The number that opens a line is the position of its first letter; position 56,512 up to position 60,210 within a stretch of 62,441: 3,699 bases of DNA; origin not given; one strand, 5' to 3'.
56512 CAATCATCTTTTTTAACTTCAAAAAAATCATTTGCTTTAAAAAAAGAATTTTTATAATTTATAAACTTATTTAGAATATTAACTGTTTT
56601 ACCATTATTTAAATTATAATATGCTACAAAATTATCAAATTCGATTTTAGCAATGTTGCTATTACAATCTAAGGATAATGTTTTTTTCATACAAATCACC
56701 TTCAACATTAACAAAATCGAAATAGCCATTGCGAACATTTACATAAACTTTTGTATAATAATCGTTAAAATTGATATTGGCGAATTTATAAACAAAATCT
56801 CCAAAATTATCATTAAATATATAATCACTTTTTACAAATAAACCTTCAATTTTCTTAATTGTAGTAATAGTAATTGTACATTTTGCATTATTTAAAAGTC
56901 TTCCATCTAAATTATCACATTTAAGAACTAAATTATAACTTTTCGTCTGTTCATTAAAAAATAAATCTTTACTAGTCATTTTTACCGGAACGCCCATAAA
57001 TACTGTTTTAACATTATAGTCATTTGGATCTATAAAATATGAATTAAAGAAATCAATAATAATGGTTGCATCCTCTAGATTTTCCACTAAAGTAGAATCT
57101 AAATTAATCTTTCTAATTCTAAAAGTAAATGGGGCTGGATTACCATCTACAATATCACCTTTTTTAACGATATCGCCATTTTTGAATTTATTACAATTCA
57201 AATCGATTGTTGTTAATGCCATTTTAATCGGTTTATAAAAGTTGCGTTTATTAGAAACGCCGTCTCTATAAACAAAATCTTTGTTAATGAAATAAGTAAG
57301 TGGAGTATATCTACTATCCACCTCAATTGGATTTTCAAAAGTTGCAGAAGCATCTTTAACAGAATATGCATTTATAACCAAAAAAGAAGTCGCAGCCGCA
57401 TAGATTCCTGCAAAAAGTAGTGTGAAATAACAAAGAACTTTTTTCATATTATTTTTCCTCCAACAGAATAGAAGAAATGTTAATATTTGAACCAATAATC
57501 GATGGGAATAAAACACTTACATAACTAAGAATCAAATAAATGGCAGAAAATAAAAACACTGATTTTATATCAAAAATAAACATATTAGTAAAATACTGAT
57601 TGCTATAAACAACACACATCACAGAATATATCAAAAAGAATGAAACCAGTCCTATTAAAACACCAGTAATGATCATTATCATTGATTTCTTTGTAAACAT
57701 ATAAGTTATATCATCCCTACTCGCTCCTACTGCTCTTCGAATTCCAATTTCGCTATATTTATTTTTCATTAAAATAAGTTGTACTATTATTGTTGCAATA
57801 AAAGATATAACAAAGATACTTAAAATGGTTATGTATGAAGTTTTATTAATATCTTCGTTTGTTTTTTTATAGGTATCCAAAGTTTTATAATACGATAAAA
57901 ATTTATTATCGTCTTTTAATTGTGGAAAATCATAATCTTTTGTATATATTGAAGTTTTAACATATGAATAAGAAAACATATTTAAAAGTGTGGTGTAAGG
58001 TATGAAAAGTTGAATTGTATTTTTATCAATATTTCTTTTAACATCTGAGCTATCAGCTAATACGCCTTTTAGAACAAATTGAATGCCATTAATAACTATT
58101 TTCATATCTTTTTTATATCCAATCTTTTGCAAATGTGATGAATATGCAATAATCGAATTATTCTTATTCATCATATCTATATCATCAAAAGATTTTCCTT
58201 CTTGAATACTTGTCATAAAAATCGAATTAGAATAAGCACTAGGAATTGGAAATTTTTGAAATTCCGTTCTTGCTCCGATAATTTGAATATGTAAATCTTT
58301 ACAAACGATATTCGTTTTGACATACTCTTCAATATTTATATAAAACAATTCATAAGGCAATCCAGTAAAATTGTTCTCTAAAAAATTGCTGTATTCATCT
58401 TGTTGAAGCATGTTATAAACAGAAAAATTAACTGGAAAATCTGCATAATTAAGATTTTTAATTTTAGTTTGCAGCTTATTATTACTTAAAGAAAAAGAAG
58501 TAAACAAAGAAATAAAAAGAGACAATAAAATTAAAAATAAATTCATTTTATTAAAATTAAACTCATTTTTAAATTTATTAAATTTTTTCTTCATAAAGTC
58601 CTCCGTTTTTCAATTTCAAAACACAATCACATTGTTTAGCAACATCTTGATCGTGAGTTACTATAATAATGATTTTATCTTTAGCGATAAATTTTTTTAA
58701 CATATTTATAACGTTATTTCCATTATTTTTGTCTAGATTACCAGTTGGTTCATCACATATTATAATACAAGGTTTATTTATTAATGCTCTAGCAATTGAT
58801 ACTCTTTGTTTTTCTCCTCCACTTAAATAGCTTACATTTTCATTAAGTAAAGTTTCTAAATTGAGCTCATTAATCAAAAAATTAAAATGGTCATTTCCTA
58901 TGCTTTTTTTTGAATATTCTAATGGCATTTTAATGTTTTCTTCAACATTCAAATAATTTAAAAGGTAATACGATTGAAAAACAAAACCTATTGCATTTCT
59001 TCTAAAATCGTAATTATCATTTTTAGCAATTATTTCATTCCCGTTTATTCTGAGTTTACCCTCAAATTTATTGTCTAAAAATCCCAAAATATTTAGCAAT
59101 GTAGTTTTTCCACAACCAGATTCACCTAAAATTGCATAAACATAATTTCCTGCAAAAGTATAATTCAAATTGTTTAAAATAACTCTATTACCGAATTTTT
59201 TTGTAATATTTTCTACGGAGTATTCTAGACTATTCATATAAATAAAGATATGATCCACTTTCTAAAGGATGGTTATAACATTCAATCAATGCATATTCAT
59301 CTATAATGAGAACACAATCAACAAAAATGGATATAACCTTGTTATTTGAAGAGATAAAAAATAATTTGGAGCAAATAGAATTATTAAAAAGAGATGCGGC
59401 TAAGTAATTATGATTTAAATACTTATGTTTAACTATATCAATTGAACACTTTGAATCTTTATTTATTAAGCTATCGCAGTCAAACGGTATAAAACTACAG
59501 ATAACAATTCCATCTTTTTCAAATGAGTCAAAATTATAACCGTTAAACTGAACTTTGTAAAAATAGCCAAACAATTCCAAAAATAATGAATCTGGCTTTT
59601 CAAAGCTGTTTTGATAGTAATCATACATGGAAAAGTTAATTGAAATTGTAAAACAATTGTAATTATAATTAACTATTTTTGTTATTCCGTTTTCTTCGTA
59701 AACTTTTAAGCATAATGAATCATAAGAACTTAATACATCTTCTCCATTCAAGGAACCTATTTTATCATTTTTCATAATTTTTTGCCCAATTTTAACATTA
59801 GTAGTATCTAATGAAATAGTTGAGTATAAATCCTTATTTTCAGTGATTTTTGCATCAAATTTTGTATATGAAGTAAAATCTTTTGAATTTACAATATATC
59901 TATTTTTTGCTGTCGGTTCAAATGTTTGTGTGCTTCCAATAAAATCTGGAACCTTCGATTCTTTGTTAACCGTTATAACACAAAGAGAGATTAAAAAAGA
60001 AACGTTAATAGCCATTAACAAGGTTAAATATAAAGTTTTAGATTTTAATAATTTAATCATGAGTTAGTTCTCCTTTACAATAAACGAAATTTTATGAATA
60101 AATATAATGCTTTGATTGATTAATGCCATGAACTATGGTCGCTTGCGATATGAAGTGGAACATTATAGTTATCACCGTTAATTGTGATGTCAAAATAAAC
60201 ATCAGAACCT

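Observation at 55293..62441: Tightly coupled 8-gene operon of secreted beta-rich paralogs, a lipoprotein, a MacB-type ABC exporter with two adaptor-like proteins, and a radical SAM/SPASM enzyme, with no precursor peptide gene visible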

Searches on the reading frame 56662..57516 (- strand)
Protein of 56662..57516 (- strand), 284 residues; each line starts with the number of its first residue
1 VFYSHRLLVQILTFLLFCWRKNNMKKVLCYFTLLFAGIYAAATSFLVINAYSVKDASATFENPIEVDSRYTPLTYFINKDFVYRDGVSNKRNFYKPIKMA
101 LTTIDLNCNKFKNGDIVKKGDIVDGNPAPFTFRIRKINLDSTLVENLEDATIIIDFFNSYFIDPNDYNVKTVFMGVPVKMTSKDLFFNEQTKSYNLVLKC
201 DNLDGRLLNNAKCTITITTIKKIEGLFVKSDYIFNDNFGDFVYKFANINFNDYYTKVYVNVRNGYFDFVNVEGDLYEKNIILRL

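Call 3: search_protein_families(library=pfam, proteins=[window:56662-57516:-], max_evalue=0.1)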
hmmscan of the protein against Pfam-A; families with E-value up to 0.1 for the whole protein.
window:56662-57516:- (284 aa): 0 families

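Call 4: search_protein_families(library=ncbifam, proteins=[window:56662-57516:-], max_evalue=0.1)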
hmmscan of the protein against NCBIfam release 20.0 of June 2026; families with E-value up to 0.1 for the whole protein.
window:56662-57516:- (284 aa): 1 family
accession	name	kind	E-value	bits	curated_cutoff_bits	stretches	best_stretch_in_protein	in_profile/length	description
TIGR01730.1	RND_mfp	subfamily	0.029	13.3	94.9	0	186-248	213-275/322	efflux RND transporter periplasmic adaptor subunit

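Call 37: search_solved_structures(query=A6, max_evalue=10)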
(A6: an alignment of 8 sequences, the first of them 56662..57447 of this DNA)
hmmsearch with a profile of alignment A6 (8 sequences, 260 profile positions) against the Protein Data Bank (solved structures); distinct sequences matched with E-value up to 10: 0.

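Call 39: search_protein_families(library=pfam, alignment_id=A6, max_evalue=1)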
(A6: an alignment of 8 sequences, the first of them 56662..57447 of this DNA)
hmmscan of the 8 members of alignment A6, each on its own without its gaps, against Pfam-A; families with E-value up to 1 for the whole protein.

A. member 1, window:56662-57447:- (261 aa): 1 family
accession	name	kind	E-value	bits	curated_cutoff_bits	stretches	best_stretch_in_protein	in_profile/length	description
PF19848.4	DUF6323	-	0.2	11.8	30.6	1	165-227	6-75/127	Family of unknown function (DUF6323)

B. families by the number of members that match (of 8 scanned): 3 families
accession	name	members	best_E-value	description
PF10435.15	BetaGal_dom2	1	0.027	Beta-galactosidase, domain 2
PF09716.15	ETRAMP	1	0.048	Malarial early transcribed membrane protein (ETRAMP)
PF19848.4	DUF6323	1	0.2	Family of unknown function (DUF6323)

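Call 70: search_protein_families(library=padloc, proteins=[window:56662-57447:-], max_evalue=0.01)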
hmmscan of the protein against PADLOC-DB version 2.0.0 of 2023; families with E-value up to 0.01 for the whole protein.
window:56662-57447:- (261 aa): 0 families

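Call 80: search_protein_families(library=ncbifam, alignment_id=A6, max_evalue=1)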
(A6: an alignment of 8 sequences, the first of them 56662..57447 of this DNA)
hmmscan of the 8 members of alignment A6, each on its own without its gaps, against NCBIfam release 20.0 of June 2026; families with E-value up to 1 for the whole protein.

A. member 1, window:56662-57447:- (261 aa): 1 family
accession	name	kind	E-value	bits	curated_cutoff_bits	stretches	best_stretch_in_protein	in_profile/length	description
TIGR01730.1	RND_mfp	subfamily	0.022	13.7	94.9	1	163-225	213-275/322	efflux RND transporter periplasmic adaptor subunit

B. families by the number of members that match (of 8 scanned): 2 families
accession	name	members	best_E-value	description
TIGR01730.1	RND_mfp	4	0.00036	efflux RND transporter periplasmic adaptor subunit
TIGR00999.1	8a0102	2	0.00074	CzcB/NccB family metal efflux transporter periplasmic adaptor subunit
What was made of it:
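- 56662..57447 (-): g7, a 261-aa protein with a single N-terminal transmembrane segment. It is a distant periplasmic-adaptor (MFP) homolog. Its 3' end overlaps the rSAM start by 29 nt. Four of 8 orthologs hit TIGR01730 RND_mfp (best E 3.6e-4) and 2 of 8 hit a CzcB-type adaptor model (call 80).
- Checked: Four of 8 g7 orthologs give sub-threshold hits to the RND/MFP adaptor model TIGR01730 (best E 3.6e-4, call 80).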

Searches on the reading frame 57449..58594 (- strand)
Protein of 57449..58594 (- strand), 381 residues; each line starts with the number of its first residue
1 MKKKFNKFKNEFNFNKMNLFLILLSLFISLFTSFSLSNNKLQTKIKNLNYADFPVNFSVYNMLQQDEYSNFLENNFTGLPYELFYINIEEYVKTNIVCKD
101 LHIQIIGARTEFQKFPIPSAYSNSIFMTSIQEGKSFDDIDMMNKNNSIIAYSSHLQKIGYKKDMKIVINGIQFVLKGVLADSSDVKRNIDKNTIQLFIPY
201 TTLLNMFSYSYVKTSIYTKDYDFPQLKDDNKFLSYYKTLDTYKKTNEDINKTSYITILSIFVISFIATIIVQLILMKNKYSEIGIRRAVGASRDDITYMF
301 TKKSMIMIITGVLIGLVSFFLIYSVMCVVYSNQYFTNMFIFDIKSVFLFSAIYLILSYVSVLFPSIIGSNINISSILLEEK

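Call 3: search_protein_families(library=pfam, proteins=[window:57449-58594:-], max_evalue=0.1)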
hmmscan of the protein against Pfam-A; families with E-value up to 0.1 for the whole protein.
window:57449-58594:- (381 aa): 3 families
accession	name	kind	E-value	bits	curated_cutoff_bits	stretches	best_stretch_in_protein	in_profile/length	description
PF02687.27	FtsX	-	3.4e-10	40.5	25.5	1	256-372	3-119/120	FtsX-like permease C-terminal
PF00654.25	Voltage_CLC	-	0.00029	20.5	24.8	1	251-378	120-233/346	Voltage gated chloride channel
PF13850.11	ERGIC_N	-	0.026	15.1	27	1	237-271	2-37/91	Endoplasmic Reticulum-Golgi Intermediate Compartment (ERGIC)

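Call 4: search_protein_families(library=ncbifam, proteins=[window:57449-58594:-], max_evalue=0.1)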
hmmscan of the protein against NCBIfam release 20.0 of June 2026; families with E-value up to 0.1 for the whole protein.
window:57449-58594:- (381 aa): 5 families
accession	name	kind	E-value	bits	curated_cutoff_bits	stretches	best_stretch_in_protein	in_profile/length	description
TIGR03434.1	ADOP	subfamily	1.1e-08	33.7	622.3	1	277-377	705-800/803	ADOP family duplicated permease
TIGR02212.1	lolCE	equivalog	0.00066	18.7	362.45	1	249-377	264-408/411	lipoprotein-releasing ABC transporter permease subunit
NF007826.0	PRK10535.1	equivalog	0.00068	18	966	1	125-352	379-623/648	macrolide ABC transporter ATP-binding protein/permease MacB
NF038346.1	FtsX_actino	exception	0.0027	17.1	250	1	271-364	202-297/308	permease-like cell division protein FtsX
NF006912.0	PRK09400.2-3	equivalog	0.025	14.4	126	0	300-329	39-67/69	preprotein translocase subunit SecE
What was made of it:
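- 57449..58594 (-): FtsX-family permease (381 aa) with MacB-like topology: TM1, an outside domain of about 210 aa, then TM2-4. PF02687 at 3.4e-10, with a partial MacB match (calls 3, 4).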

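Call 70: search_protein_families(library=padloc, proteins=[window:57449-58594:-], max_evalue=0.01)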
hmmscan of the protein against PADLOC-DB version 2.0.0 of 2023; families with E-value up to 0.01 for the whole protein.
window:57449-58594:- (381 aa): 0 families

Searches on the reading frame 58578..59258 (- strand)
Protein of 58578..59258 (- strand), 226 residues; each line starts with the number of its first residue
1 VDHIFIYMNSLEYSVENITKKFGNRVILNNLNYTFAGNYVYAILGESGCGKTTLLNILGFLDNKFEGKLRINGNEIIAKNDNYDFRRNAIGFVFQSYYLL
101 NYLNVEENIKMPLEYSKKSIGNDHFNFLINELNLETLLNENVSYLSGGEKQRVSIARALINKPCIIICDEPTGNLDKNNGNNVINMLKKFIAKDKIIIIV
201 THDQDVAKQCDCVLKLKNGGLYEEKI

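Call 3: search_protein_families(library=pfam, proteins=[window:58578-59258:-], max_evalue=0.1)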
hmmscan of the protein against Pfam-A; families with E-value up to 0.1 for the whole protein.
window:58578-59258:- (226 aa): 15 families
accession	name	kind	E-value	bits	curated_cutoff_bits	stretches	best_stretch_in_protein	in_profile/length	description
PF00005.33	ABC_tran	-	7e-31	108.1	25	1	28-172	1-136/137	ABC transporter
PF02463.25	SMC_N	-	6.6e-09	35.9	40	1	40-217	26-212/220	RecF/RecN/SMC N terminal domain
PF13166.12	AAA_13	-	0.00018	20.8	36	1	158-216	522-583/713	AAA domain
PF03193.22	RsgA_GTPase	-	0.0052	17.1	30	1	10-58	81-126/174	RsgA GTPase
PF13304.12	AAA_21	-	0.018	15.6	27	1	41-65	2-38/304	AAA domain, putative AbiEii toxin, Type IV TA system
PF13401.12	AAA_22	-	0.03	15.1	27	1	39-58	6-25/130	AAA domain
PF08477.19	Roc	-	0.031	15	27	0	43-67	4-26/119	Ras of Complex, Roc, domain of DAPkinase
PF00931.28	NB-ARC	-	0.033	13.9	23.5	0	40-212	20-146/248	NB-ARC domain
PF20720.3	nSTAND3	-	0.034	14.3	27.2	0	39-58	18-37/155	Novel STAND NTPase 3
PF03266.21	NTPase_1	-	0.038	14.3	23.9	0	155-206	89-137/168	NTPase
PF13476.12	AAA_23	-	0.066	14.3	27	1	30-61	12-42/201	AAA domain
PF13558.12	SbcC_Walker_B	-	0.085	13.5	27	0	141-188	29-89/90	SbcC/RAD50-like, Walker B motif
PF05729.18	NACHT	-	0.089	13.1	26.7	0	41-56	3-18/167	NACHT domain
PF13555.12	AAA_29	-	0.09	13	27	0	37-55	23-39/61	P-loop containing region of AAA domain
PF13479.12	AAA_24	-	0.1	12.9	27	0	38-58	2-22/195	AAA domain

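Call 4: search_protein_families(library=ncbifam, proteins=[window:58578-59258:-], max_evalue=0.1)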
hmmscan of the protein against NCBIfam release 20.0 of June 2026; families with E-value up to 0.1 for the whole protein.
window:58578-59258:- (226 aa): 198 families (the best 25 are shown)
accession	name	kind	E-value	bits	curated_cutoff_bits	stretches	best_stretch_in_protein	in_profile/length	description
TIGR03608.1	L_ocin_972_ABC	subfamily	4e-64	215.9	254.85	1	15-216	1-206/206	putative bacteriocin export ABC transporter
TIGR02211.1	LolD_lipo_ex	equivalog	2.8e-52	177.4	307.75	1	25-222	18-220/221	lipoprotein-releasing ABC transporter ATP-binding protein LolD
NF038007.1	ABC_ATP_DarD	equivalog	5.3e-48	163.4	375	1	18-220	12-217/218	darobactin export ABC transporter ATP-binding protein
NF007826.0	PRK10535.1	equivalog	9.3e-46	156.3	966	1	27-222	23-222/648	macrolide ABC transporter ATP-binding protein/permease MacB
TIGR02673.1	FtsE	equivalog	6.6e-45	153.4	264.85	1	15-211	4-204/214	cell division ATP-binding protein FtsE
TIGR02982.1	heterocyst_DevA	subfamily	1.1e-43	149.4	295.8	1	25-221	18-219/220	ABC exporter ATP-binding subunit, DevA family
NF007879.0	PRK10584.1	equivalog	6.9e-41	140.4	336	1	27-224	25-227/228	putative ABC transporter ATP-binding protein YbbA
TIGR02315.1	ABC_phnC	equivalog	2.3e-38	132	266.1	1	15-221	4-224/243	phosphonate ABC transporter ATP-binding protein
NF008639.0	PRK11629.1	equivalog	3.4e-38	131.4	360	1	26-224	24-227/234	lipoprotein-releasing ABC transporter ATP-binding protein LolD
NF043075.1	MMSYN1_0197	equivalog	4.1e-38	131.2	550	1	15-219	5-209/341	spermidine/putrescine ABC transporter ATP-binding protein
TIGR00968.1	3a0106s01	subfamily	6.4e-37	127.3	342.75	1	15-219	3-207/237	sulfate ABC transporter ATP-binding protein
TIGR02142.1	modC_ABC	equivalog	1.8e-36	126.1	285.05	1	30-220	15-209/353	molybdenum ABC transporter ATP-binding protein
TIGR03265.1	PhnT2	equivalog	1.1e-35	123.6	457.7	1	13-207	5-198/353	putative 2-aminoethylphosphonate ABC transporter ATP-binding protein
TIGR02857.1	CydD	equivalog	2.6e-35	122.4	435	1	14-216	323-529/529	thiol reductant ABC exporter subunit CydD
NF006987.0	PRK09452.1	equivalog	1.6e-34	119.2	482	1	14-220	19-225/378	spermidine/putrescine ABC transporter ATP-binding protein PotA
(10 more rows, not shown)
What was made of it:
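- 58578..59237 (-): ABC ATPase of the MacB/LolD/FtsE type (219 aa). The best NCBIfam matches are TIGR03608 (216 bits, cutoff 255), LolD, DarD and MacB (calls 3, 4).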

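Call 70: search_protein_families(library=padloc, proteins=[window:58578-59237:-], max_evalue=0.01)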
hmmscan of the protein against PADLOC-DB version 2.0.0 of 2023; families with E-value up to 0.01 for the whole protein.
window:58578-59237:- (219 aa): 18 families
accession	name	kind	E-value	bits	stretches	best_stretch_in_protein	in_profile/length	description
PDLC04135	mad3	-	4.3e-33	113.4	2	130-212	256-340/374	mads_3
PDLC02914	ATPase-Toprim_I-B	-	1.7e-08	32.1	1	128-195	177-243/443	-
PDLC04164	AriA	-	2.7e-08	31.7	1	107-196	143-232/253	-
PDLC04140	mad8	-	9.2e-08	29.9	1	20-199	16-236/314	mads_8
PDLC04213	HEC-02A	-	7.5e-07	27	1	151-206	227-282/337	-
PDLC02915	ATPase-Toprim_I-B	-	9.9e-05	19.3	1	33-141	24-123/623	-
PDLC04214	HEC-02A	-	0.00012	19.5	0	151-202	233-284/338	-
PDLC02747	PbeC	-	0.00028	17.9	0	159-194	594-628/632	PbeC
PDLC03859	LmuB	-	0.00035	17.9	1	156-201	540-590/611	-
PDLC04680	PDC-M49A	-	0.00061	16.5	1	116-200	519-603/674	-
PDLC02335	AbiLi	-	0.00065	16.9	0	5-58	52-103/326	AbiLi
PDLC04182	HEC-01A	-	0.0012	15.9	1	34-63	34-63/406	-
PDLC04242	PDC-M01A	-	0.0015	14.8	1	135-212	401-486/566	-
PDLC02714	PbeC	-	0.0026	14.6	0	31-50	28-47/651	PbeC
PDLC04563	PDC-M29B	-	0.0031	15.6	1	181-211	52-82/164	-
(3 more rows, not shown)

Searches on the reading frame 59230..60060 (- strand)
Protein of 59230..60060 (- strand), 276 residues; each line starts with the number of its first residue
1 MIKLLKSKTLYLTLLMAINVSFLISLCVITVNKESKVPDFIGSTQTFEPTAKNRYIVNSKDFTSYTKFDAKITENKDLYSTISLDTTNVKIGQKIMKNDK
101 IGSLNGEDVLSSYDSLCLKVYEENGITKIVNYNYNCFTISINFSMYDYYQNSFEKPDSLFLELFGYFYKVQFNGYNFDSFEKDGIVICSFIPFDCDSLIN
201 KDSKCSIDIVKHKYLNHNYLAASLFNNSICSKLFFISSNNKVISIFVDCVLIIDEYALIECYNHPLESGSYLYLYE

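Call 3: search_protein_families(library=pfam, proteins=[window:59230-60060:-], max_evalue=0.1)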
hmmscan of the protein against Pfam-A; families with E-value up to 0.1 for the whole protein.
window:59230-60060:- (276 aa): 1 family
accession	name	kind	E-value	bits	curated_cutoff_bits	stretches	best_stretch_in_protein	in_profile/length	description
PF07242.16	DUF1430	-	0.028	15.1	28.2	0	215-254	39-78/100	Protein of unknown function (DUF1430)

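Call 4: search_protein_families(library=ncbifam, proteins=[window:59230-60060:-], max_evalue=0.1)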
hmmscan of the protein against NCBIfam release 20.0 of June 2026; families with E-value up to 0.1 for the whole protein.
window:59230-60060:- (276 aa): 1 family
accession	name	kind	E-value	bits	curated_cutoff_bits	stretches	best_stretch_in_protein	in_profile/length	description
NF041542.1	fosX-Cc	exception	0.084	13.2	270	1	59-123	10-74/130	fosfomycin resistance hydrolase FosXCC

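Call 36: search_solved_structures(query=A5, max_evalue=10)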
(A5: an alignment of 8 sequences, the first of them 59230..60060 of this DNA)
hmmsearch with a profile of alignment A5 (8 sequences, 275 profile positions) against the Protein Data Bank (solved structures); distinct sequences matched with E-value up to 10: 2.
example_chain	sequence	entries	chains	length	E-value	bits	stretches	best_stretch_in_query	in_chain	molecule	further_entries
3jcm_W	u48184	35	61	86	0.78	12.2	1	196-251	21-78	Small nuclear ribonucleoprotein F | Sm protein F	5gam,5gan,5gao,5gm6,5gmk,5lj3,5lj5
1n9r_A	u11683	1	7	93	0.92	11.9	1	195-251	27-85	Small nuclear ribonucleoprotein F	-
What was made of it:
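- On MacB-type (type VII, FtsX-family) ABC transporter: A profile search of the PDB found nothing (calls 36, 37).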

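Call 40: search_protein_families(library=pfam, alignment_id=A5, max_evalue=1)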
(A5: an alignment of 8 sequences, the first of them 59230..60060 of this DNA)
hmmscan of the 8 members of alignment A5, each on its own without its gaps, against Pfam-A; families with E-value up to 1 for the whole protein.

A. member 1, window:59230-60060:- (276 aa): 1 family
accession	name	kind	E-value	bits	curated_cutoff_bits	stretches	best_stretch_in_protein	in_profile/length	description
PF07242.16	DUF1430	-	0.028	15.1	28.2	1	215-254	39-78/100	Protein of unknown function (DUF1430)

B. families by the number of members that match (of 8 scanned): 1 family
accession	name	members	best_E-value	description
PF07242.16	DUF1430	1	0.028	Protein of unknown function (DUF1430)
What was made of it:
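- On MacB-type (type VII, FtsX-family) ABC transporter: There is no Pfam HlyD hit (calls 39, 40).
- On Lactococcin 972-type bacteriocin ABC system (TIGR03608): There is only a faint DUF1430 hit in g4 (E 0.028), seen in 1 of 8 orthologs (calls 3, 40).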

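Call 70: search_protein_families(library=padloc, proteins=[window:59230-60060:-], max_evalue=0.01)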
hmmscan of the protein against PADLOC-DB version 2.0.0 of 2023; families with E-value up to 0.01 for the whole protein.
window:59230-60060:- (276 aa): 0 families

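Call 81: search_protein_families(library=ncbifam, alignment_id=A5, max_evalue=1)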
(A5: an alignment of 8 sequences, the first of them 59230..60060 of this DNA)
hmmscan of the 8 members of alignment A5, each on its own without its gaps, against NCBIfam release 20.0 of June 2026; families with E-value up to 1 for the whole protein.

A. member 1, window:59230-60060:- (276 aa): 1 family
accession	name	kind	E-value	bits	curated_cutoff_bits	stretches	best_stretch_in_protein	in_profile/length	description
NF041542.1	fosX-Cc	exception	0.084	13.2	270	1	59-123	10-74/130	fosfomycin resistance hydrolase FosXCC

B. families by the number of members that match (of 8 scanned): 4 families
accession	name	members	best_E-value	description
NF041542.1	fosX-Cc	1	0.084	fosfomycin resistance hydrolase FosXCC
NF008589.1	PRK11556.1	1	0.12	MdtA/MuxA family multidrug efflux RND transporter periplasmic adaptor subunit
NF047916.1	MetX_succinyl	1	0.3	homoserine O-succinyltransferase MetX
NF042910.1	FMH_DH_FwdC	1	0.48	tungsten-dependent formylmethanofuran dehydrogenase subunit FwdC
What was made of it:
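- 59230..60060 (-): g4, a 276-aa protein with a single N-terminal transmembrane segment and a beta-rich remainder. It is a paralog of g7 and is adaptor-like. Only 1 of 8 orthologs gives a faint MdtA adaptor hit (call 81).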
